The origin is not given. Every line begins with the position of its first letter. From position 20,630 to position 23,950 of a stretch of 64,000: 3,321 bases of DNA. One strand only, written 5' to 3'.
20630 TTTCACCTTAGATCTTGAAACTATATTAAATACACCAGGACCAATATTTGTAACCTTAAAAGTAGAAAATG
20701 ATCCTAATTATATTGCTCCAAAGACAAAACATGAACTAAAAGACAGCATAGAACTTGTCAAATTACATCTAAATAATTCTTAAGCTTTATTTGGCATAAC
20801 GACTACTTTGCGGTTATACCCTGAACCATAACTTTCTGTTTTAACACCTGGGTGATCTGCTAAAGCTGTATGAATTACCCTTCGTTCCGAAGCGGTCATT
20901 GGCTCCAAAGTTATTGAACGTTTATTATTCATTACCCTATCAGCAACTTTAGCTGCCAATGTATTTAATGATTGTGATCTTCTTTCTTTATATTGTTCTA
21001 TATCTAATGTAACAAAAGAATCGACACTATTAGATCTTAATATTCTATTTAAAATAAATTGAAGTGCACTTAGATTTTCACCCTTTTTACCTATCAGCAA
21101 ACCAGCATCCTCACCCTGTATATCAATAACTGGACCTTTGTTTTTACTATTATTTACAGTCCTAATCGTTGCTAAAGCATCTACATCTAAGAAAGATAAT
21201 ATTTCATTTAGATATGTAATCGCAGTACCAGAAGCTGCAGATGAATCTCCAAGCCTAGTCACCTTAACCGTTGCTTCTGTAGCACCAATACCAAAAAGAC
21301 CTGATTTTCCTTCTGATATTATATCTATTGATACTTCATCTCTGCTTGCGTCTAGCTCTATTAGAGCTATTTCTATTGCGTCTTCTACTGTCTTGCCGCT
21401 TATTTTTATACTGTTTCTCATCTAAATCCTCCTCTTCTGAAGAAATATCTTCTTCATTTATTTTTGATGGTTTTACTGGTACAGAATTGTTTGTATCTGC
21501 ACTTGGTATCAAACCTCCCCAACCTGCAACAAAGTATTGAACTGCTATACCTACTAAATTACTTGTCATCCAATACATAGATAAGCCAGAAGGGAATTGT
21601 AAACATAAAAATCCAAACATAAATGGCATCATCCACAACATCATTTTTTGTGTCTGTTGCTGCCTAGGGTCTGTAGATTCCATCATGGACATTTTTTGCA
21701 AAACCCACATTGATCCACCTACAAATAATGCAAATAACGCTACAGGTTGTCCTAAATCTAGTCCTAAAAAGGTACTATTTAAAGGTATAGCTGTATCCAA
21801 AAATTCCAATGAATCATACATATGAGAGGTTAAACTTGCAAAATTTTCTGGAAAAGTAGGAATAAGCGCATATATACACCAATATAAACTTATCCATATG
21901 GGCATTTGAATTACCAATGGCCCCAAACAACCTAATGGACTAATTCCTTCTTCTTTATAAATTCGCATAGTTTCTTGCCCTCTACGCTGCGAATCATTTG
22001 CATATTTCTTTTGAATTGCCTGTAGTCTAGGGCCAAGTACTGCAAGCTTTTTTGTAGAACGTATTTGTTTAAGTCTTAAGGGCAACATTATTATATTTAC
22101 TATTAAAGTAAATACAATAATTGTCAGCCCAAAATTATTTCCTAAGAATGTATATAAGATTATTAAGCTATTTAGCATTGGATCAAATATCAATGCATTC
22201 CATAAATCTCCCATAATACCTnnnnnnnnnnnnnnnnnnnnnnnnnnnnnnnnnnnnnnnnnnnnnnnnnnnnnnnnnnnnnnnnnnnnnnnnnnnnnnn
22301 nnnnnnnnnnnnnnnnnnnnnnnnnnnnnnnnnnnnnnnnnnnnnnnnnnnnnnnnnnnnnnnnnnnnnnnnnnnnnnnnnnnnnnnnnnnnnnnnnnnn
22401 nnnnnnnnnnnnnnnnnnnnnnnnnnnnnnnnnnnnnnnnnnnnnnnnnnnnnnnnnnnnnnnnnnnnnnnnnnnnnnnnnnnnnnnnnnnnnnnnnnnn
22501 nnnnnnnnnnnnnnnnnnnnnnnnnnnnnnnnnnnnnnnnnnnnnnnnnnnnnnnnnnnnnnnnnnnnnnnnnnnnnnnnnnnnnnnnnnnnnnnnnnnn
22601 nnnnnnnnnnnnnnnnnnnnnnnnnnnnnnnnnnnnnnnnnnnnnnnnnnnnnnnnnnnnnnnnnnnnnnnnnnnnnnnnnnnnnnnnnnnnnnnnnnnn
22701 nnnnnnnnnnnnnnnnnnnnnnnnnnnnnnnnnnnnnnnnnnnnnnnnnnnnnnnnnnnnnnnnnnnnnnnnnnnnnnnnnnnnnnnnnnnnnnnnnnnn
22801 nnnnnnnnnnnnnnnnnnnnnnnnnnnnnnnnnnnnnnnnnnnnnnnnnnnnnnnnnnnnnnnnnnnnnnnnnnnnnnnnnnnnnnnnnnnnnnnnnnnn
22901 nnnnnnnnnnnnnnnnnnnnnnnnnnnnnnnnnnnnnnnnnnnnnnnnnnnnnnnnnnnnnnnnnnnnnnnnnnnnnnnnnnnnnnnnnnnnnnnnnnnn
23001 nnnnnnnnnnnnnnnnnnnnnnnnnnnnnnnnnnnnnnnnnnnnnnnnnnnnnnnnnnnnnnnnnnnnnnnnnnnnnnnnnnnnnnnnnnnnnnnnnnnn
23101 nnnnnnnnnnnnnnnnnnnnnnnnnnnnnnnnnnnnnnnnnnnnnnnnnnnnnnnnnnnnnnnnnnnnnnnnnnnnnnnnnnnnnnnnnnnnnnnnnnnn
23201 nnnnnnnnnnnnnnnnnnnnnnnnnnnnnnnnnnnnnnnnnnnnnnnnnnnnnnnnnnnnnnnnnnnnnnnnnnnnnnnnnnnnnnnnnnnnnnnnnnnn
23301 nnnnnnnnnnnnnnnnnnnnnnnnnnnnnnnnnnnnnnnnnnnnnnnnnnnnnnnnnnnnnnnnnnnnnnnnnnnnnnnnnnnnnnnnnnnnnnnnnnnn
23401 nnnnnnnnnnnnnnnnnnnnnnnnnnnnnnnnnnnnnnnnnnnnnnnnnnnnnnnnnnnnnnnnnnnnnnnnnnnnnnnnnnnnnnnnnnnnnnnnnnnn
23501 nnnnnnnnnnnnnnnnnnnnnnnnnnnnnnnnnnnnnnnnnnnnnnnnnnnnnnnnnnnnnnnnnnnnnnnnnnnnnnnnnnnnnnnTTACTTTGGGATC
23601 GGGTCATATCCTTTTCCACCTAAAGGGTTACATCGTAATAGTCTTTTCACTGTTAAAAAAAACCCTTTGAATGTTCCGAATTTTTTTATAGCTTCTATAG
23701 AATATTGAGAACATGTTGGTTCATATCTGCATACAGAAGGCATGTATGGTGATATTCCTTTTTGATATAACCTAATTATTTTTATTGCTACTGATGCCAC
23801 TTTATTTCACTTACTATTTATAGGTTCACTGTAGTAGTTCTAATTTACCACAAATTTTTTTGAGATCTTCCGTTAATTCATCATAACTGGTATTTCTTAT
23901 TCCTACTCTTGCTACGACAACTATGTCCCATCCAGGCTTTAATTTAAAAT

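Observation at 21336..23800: Beta-propeller lipoprotein embedded between yidD and yidC: candidate accessory subunit of a bacterial insertase (EMC1/BamB-like)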

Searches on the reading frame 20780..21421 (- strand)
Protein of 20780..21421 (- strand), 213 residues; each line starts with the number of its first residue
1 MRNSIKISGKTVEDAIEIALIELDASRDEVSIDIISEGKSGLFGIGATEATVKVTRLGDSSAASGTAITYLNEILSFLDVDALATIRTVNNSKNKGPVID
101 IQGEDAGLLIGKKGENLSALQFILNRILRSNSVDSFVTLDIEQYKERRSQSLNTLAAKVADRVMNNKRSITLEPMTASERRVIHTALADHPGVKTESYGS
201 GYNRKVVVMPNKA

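Call 3: search_protein_families(library=pfam, proteins=[window:20780-21421:-], max_evalue=0.1)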
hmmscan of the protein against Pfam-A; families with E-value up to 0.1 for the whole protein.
window:20780-21421:- (213 aa): 5 families
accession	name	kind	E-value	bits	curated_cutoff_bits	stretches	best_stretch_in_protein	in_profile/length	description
PF01424.28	R3H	-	4.1e-19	68.8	26.8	1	151-210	2-60/60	R3H domain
PF14804.11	Jag_N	-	5.6e-19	68.7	25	1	7-55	1-49/50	Jag N-terminus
PF13083.13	KH_KhpA-B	-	8.5e-10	38.9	32.1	1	84-133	18-67/73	KhpA/KhpB, KH domain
PF00013.35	KH_1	-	0.017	15.3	21.5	0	99-121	4-26/66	KH domain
PF07650.23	KH_2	-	0.034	14.4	22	1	98-141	28-70/78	KH domain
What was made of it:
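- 20780..21421 (-): jag/khpB (213 aa); its start lies 86 nt inside the 3' end of yidC. Jag_N, KH_KhpA-B and R3H (call 3).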

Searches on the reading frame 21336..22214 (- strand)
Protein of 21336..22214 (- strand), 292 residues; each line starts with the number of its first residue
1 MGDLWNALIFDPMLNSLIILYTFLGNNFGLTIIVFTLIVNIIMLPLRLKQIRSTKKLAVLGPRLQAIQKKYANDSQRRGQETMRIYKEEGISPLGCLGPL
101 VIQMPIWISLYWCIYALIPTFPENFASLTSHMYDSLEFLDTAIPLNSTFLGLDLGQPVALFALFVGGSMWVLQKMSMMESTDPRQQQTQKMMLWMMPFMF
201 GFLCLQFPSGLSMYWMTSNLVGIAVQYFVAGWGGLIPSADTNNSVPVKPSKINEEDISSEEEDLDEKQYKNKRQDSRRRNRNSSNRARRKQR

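Call 3: search_protein_families(library=pfam, proteins=[window:21336-22214:-], max_evalue=0.1)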
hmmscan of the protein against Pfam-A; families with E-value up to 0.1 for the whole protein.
window:21336-22214:- (292 aa): 2 families
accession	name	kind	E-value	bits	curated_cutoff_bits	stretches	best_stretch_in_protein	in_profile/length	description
PF02096.25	60KD_IMP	-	2.9e-48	164.4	35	1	28-229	1-161/163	60Kd inner membrane protein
PF10661.14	EssA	-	0.054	13.8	24.1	0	236-272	11-50/147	WXG100 protein secretion system (Wss), protein EssA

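Call 4: search_protein_families(library=ncbifam, proteins=[window:21336-22214:-], max_evalue=0.1)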
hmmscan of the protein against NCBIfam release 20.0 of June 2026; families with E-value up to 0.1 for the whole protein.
window:21336-22214:- (292 aa): 22 families
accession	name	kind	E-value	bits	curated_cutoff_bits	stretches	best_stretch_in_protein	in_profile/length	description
TIGR03592.1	yidC_oxa1_cterm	subfamily_domain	1.4e-51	175.3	84.3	1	27-229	1-189/191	membrane protein insertase YidC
NF002353.0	PRK01318.1-4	equivalog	3.2e-43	148.3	365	1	6-230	356-573/596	membrane protein insertase YidC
NF002351.0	PRK01318.1-1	equivalog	2.6e-40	138.6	740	1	5-228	331-529/545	membrane protein insertase YidC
NF002350.0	PRK01315.1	equivalog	6.4e-39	134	282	1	24-290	38-323/329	membrane protein insertase YidC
NF002356.0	PRK01318.2-3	equivalog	1.9e-38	132.3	460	1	25-228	370-570/627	membrane protein insertase YidC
NF002803.0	PRK02944.1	equivalog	9.8e-38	130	377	1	3-231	34-242/255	YidC family membrane integrase SpoIIIJ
NF002352.0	PRK01318.1-3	equivalog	1.4e-36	126.8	447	2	7-115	352-459/562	membrane protein insertase YidC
NF002357.0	PRK01318.2-4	equivalog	4.3e-35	121.5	479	2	5-115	313-422/532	membrane protein insertase YidC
NF002359.0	PRK01318.2-6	equivalog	7.4e-32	110.4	600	1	18-227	368-575/624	membrane protein insertase YidC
NF002168.0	PRK01001.1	equivalog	1.9e-29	102.6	670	1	9-229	554-774/795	membrane protein insertase YidC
NF002355.0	PRK01318.2-2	equivalog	7.2e-29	100.7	891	1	14-227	383-591/602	membrane protein insertase YidC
NF002687.0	PRK02463.1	equivalog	2.7e-28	98.7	425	2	145-290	164-303/307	membrane protein insertase YidC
NF002358.0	PRK01318.2-5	equivalog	1.6e-27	96.5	605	1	8-229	322-535/545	membrane protein insertase YidC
NF002354.0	PRK01318.2-1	equivalog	8.7e-27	93.8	1094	1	17-228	343-529/548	membrane protein insertase YidC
NF002734.0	PRK02654.1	equivalog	8.1e-24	84.2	324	2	17-111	17-113/384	membrane protein insertase YidC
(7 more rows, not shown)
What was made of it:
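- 21336..22214 (-): yidC: a 292-aa insertase core without a P1 domain, with a basic C-terminal tail. 60KD_IMP 2.9e-48 and TIGR03592 1.4e-51 (calls 3, 4).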

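Call 11: find_homologous_proteins(query=window:21336-22214:-, max_evalue=1e-20)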
Query window:21336-22214:- (292 aa): 1258 proteins with E <= 1e-20 among 1874 candidates; the best 120 are listed.
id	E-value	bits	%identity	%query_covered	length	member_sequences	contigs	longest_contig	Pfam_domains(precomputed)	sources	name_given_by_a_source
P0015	1.4e-192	656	99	100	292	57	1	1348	PF02096.27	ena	-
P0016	6.5e-192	654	99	100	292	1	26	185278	PF02096.27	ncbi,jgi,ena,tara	tara:strand:- start:2313 stop:3191 length:879 start_codon:yes stop_codon:yes gene_type:complete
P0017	2.2e-191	653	99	100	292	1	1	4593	PF02096.27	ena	-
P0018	3.7e-190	649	99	100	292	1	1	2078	PF02096.27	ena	-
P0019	6.2e-173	592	90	100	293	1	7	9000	PF02096.27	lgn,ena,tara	tara:strand:+ start:1103 stop:1984 length:882 start_codon:yes stop_codon:yes gene_type:complete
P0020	2.0e-172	590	90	100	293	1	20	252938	PF02096.27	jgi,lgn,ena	jgi:YidC/Oxa1 family membrane protein insertase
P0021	6.6e-172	589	89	100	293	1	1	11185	PF02096.27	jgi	-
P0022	1.6e-171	587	88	100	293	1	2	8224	PF02096.27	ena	-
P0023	2.1e-99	351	53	98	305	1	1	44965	PF02096.27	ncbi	ncbi:YidC/Oxa1 family membrane protein insertase [Chloroflexota bacterium]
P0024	2.7e-99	350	53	96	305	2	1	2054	PF02096.27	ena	-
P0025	2.3e-98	347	54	93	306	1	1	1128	PF02096.27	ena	-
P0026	2.7e-98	347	53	98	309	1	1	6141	PF02096.27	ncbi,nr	ncbi:MAG: YidC/Oxa1 family membrane protein insertase [Dehalococcoidia bacterium]|nr:YidC/Oxa1 famil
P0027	3.7e-98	347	52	98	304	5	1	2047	PF02096.27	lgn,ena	-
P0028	6.3e-98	346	53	97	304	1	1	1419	PF02096.27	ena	-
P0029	1.7e-97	344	54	98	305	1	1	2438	PF02096.27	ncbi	ncbi:MAG: YidC/Oxa1 family membrane protein insertase [Chloroflexota bacterium]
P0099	4.4e-83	297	43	96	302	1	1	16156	PF02096.27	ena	-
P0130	2.6e-81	291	44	99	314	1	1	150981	PF02096.27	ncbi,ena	-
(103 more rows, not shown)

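Call 13: find_related_loci(query=A1, collection=genome_contigs, flank=6000)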
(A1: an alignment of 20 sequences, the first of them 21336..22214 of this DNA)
Query A1 (292 aa) in genome_contigs; peptide patterns used: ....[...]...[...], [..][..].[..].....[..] (x = any residue, [..] = any of these).
599 stretches matched a pattern (row limit reached: there are more); 588 encode a relative of the query (tblastn E <= 1e-3); the best 80 are kept; 80 distinct loci.
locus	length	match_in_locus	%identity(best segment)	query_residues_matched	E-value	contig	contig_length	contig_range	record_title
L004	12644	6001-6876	95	1-292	4e-172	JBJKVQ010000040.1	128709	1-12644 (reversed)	MAG: Dehalococcoidia bacterium isolate LRMED-149 Dehalococcoidia-LRMED-149-C79, whole genome shotgun sequence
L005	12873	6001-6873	51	4-290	4e-97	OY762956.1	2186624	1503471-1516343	MAG: Dehalococcoidia bacterium isolate caf6cba7-c187-4a53-abc2-184ab5dfaca7 genome assembly, chromosome: 1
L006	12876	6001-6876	50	4-290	2e-96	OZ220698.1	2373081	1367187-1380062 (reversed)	MAG: Dehalococcoidia bacterium isolate 1c31877f-31fb-4be5-889e-2983ccd84c47 genome assembly, chromosome: 1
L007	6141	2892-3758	53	4-290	2e-96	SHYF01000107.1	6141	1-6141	MAG: Dehalococcoidia bacterium isolate Baikal-deep-G112 BACOMB-C59051, whole genome shotgun sequence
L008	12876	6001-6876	50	4-290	7e-95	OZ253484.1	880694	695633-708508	MAG: Dehalococcoidia bacterium isolate a564f895-d268-4ede-b5bb-8ec45e4dc2fc genome assembly, chromosome: 1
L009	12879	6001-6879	48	4-283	1e-94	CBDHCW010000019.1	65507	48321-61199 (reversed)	MAG: Dehalococcoidia bacterium isolate f317910e-ed28-456f-a3ed-2e11039cb329 genome assembly, contig: contig_19, whole ge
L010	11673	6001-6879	49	4-290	3e-94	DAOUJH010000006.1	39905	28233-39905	MAG TPA_asm: Dehalococcoidia bacterium isolate S32_256 k113_66401, whole genome shotgun sequence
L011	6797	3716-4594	49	3-292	2e-92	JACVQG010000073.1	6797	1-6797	MAG: Dehalococcoidia bacterium isolate B4_bin.11 scaffold_3055, whole genome shotgun sequence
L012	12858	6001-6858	51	4-290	2e-91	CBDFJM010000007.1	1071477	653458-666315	MAG: Dehalococcoidia bacterium isolate e3381621-976b-4bb2-ab20-043f7ff68e99 genome assembly, contig: contig_7, whole gen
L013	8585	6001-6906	46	1-290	1e-89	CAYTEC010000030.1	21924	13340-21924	MAG TPA_asm: uncultured Dehalococcoidia bacterium isolate SRP308112_co1_438 genome assembly, contig: NODE_3620_length_21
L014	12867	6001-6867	47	1-285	8e-90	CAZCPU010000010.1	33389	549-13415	MAG TPA_asm: uncultured Dehalococcoidia bacterium isolate SRP109090_co1_153 genome assembly, contig: NODE_1714_length_33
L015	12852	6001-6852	48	3-285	3e-89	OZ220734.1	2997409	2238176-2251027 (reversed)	MAG: Dehalococcoidia bacterium isolate 0c714f15-409a-4665-a51d-e85178f2a5b0 genome assembly, chromosome: 1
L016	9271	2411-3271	49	4-280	2e-89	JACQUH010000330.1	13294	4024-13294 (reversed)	MAG: Chloroflexi bacterium isolate NC_groundwater_1432_Ag_S-0.65um_63_32 S_p65_S5_coassembly_k141_5124873, whole genome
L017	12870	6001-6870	50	3-292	8e-89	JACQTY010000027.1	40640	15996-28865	MAG: Chloroflexi bacterium isolate NC_groundwater_1423_Ag_S-0.65um_59_50 S_p65_S5_coassembly_k141_509449, whole genome s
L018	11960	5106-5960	48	4-292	2e-88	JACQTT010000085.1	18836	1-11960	MAG: Chloroflexi bacterium isolate NC_groundwater_1418_Ag_S-0.65um_53_41 S_p65_S5_coassembly_k141_4318770, whole genome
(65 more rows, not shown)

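Call 36: search_solved_structures(query=window:21336-22214:-, show_alignments=2, max_evalue=0.00001)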
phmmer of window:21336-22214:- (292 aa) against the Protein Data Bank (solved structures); distinct sequences matched with E-value up to 0.00001: 7.
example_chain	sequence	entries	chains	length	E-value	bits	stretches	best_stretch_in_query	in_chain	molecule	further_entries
3wvf_A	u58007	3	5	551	5.3e-29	104.9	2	5-118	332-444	Membrane protein insertase YidC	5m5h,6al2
4utq_A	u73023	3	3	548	1.1e-28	103.8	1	5-229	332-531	MEMBRANE PROTEIN INSERTASE YIDC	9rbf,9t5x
5mg3_C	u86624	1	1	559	1.2e-28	103.7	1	5-229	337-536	Membrane protein insertase YidC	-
3wo6_A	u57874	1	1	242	2.3e-23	86.4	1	4-115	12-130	Membrane protein insertase YidC 2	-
3wo7_A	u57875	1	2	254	2.3e-23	86.4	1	4-115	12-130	Membrane protein insertase YidC 2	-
5y83_A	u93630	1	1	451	2.7e-17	66.4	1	24-125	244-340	Membrane protein insertase YidC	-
6y86_A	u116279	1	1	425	4.5e-17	65.7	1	24-125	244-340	Membrane protein insertase YidC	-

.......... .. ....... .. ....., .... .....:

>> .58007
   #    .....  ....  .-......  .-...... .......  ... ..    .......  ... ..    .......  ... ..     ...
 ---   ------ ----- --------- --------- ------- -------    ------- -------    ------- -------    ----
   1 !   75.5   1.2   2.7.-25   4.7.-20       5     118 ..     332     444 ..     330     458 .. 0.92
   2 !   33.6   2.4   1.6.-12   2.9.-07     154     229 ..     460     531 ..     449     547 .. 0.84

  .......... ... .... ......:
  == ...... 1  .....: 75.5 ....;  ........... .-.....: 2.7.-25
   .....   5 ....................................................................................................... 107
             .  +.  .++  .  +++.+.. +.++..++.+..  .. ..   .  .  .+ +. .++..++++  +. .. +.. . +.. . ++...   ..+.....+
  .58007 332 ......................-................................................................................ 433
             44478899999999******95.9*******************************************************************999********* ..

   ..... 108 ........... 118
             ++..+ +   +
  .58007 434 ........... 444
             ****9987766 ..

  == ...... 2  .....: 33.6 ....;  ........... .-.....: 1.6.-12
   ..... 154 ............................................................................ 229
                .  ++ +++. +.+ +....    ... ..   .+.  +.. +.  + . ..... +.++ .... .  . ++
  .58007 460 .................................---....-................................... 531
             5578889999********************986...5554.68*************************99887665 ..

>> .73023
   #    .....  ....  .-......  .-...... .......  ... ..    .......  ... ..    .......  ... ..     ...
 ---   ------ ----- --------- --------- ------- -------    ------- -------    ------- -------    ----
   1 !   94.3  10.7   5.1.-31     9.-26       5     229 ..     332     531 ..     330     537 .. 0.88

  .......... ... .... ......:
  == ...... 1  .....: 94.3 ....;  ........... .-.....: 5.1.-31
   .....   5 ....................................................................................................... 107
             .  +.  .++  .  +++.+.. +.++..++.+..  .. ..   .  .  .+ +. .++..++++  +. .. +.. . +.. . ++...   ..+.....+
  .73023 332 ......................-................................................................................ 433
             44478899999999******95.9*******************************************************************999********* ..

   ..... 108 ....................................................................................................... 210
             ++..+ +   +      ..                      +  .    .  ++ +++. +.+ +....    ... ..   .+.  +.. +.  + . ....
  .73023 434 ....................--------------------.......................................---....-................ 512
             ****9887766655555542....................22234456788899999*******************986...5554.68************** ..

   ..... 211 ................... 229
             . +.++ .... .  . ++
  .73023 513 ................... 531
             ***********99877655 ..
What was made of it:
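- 21336..22214 (-): It aligns to E. coli YidC residues 332-531 (call 36).
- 21756..21860 (-): YidC extracytoplasmic loop (residues about 119-153), about 20 residues longer than in E. coli and conserved in Dehalococcoidia. It is a candidate docking site (inference). Gap in the alignment to E. coli YidC (call 36).
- On YidC/Oxa1/Alb3 insertases (the neighbouring gene): It aligns to E. coli YidC residues 332-531 (calls 3, 4, 36).
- Checked: It has no TM1 and no P1 domain (call 36). This YidC does have a conserved insertion of about 20 residues in one extracytoplasmic loop (call 36).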

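Call 89: find_encoding_contigs(protein=P0099, flank=4000, max_places=2)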
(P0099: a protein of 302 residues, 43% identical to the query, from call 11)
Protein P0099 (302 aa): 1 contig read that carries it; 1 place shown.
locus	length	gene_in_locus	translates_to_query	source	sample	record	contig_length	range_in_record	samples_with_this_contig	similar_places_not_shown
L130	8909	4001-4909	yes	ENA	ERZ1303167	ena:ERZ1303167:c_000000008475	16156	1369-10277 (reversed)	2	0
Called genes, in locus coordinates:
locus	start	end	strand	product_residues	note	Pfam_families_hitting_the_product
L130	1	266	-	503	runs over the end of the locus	PF08529:NusA_N, PF00575:S1 (weak), PF13184:KH_NusA_1st, PF26594:KH_NusA_2nd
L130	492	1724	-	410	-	PF07969:Amidohydro_3 (faint), PF01979:Amidohydro_1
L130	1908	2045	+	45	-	PF00468:Ribosomal_L34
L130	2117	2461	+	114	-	PF00825:Ribonuclease_P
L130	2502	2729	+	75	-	PF01809:YidD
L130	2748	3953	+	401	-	PF01011:PQQ (faint), PF13570:Beta-prop_ACSF4 (weak), PF13360:PQQ_2, PF13570:Beta-prop_ACSF4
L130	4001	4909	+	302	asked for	PF02096:60KD_IMP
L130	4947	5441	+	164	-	PF13083:KH_KhpA-B, PF01424:R3H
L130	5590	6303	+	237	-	PF00378:ECH_1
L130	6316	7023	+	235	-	PF00378:ECH_1, PF16113:ECH_2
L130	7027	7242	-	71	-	PF14373:Imm_superinfect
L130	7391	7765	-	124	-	PF02537:CRCB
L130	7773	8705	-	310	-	PF01266:DAO (faint), PF07992:Pyr_redox_2, PF13738:Pyr_redox_3, PF00070:Pyr_redox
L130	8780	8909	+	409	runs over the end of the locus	PF00291:PALP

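Call 90: find_encoding_contigs(protein=P0130, flank=4000, max_places=2)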
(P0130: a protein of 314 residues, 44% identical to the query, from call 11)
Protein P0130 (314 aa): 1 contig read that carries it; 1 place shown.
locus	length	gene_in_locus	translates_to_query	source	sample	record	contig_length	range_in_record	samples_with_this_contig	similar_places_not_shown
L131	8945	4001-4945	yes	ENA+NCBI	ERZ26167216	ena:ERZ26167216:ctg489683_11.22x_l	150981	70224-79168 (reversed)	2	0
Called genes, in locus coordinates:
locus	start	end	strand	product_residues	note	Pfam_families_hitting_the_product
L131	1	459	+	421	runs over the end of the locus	PF00795:CN_hydrolase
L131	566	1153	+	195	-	PF00702:Hydrolase, PF13419:HAD_2, PF13242:Hydrolase_like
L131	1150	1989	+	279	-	PF13489:Methyltransf_23, PF03848:TehB, PF08241:Methyltransf_11, PF08242:Methyltransf_12, PF13649:Methyltransf_25, PF13847:Methyltransf_31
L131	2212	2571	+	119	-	PF00825:Ribonuclease_P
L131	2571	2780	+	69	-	PF01809:YidD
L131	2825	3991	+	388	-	PF14435:SUKH-4 (faint), PF01011:PQQ (faint), PF13360:PQQ_2, PF13570:Beta-prop_ACSF4, PF25292:Beta-prop_CGLA (faint), PF13360:PQQ_2, PF13570:Beta-prop_ACSF4, PF13360:PQQ_2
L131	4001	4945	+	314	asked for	PF02096:60KD_IMP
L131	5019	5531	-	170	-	-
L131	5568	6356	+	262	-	PF00294:PfkB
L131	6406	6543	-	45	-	PF07883:Cupin_2 (weak)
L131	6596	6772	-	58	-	-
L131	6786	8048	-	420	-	PF02403:Seryl_tRNA_N, PF00587:tRNA-synt_2b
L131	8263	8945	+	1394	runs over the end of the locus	PF13185:GAF_2 (weak), PF13492:GAF_3 (faint), PF13185:GAF_2 (weak), PF01590:GAF, PF13185:GAF_2, PF08447:PAS_3, PF02518:HATPase_c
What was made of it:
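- In L131 jag is lost, and the propeller-yidC pair stays together (call 90).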

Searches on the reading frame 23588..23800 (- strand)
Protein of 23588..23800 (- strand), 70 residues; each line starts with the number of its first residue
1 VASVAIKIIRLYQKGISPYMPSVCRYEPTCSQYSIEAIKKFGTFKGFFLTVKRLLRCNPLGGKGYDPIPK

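Call 3: search_protein_families(library=pfam, proteins=[window:23588-23800:-], max_evalue=0.1)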
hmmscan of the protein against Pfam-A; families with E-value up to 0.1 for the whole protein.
window:23588-23800:- (70 aa): 1 family
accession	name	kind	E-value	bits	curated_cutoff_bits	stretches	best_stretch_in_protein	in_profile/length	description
PF01809.23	YidD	-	1.2e-29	102.3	27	1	4-68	3-67/67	Putative membrane protein insertion efficiency factor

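Call 4: search_protein_families(library=ncbifam, proteins=[window:23588-23800:-], max_evalue=0.1)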
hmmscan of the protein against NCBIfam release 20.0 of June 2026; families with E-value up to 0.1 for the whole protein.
window:23588-23800:- (70 aa): 1 family
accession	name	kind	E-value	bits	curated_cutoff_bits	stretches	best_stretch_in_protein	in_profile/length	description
TIGR00278.2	TIGR00278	equivalog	3.3e-23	81.3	40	1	3-61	2-60/64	membrane protein insertion efficiency factor YidD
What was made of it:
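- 23588..23800 (-): yidD (membrane protein insertion efficiency factor, 70 aa). Pfam YidD 1.2e-29 and TIGR00278 3.3e-23 (calls 3, 4).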
